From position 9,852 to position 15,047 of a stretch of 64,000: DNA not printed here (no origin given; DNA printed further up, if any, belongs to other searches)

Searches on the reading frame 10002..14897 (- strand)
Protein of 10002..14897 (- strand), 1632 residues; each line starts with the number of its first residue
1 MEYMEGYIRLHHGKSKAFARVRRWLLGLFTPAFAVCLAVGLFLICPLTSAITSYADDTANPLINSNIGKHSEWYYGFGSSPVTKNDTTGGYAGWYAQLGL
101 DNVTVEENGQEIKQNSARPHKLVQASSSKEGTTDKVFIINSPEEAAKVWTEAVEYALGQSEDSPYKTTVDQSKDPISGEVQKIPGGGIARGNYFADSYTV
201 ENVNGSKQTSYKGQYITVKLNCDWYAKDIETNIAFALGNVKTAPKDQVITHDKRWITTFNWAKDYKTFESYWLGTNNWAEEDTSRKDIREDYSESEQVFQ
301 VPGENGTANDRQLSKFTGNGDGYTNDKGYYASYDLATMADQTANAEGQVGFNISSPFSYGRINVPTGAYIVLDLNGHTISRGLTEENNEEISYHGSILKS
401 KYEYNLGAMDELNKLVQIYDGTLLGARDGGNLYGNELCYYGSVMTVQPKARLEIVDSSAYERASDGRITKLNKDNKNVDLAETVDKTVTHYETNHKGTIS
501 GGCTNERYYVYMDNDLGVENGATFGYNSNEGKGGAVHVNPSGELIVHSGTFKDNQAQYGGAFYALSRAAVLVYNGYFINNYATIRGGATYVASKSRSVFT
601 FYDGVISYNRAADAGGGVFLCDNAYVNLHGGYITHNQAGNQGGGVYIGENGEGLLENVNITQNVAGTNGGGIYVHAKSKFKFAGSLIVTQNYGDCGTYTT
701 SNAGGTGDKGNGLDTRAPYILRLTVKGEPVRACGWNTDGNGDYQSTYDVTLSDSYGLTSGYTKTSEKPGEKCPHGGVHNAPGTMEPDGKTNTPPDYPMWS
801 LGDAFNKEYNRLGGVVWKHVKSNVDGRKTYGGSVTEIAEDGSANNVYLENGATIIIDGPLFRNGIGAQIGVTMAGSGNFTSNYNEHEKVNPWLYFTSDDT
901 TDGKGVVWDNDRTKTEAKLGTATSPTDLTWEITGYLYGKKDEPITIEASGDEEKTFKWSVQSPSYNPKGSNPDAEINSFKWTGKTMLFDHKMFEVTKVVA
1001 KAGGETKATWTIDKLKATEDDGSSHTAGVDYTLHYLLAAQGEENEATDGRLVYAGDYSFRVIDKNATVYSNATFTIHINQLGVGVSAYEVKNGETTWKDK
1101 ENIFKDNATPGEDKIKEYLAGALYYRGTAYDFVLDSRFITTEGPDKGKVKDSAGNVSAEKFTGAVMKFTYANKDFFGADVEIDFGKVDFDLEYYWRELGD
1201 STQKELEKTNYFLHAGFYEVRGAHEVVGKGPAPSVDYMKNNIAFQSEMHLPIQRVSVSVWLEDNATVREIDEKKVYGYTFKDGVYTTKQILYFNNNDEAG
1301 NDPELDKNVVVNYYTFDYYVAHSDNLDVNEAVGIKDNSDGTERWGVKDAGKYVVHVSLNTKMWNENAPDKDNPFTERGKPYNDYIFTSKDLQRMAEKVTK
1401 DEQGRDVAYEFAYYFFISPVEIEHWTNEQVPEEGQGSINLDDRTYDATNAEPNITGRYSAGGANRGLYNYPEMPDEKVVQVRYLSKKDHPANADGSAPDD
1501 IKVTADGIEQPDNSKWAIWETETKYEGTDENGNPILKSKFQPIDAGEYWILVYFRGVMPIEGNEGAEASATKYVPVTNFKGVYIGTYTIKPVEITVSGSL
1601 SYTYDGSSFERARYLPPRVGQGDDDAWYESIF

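Call 32: search_protein_families(library=pfam, proteins=[window:10002-14897:-], max_evalue=0.01)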
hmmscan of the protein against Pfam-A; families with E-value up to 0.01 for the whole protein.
window:10002-14897:- (1632 aa): 1 family
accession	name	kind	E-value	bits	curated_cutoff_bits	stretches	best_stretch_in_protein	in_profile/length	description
PF25107.1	VWA7_N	-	0.0083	16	27.5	0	754-791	148-187/230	VWA7 N-terminal domain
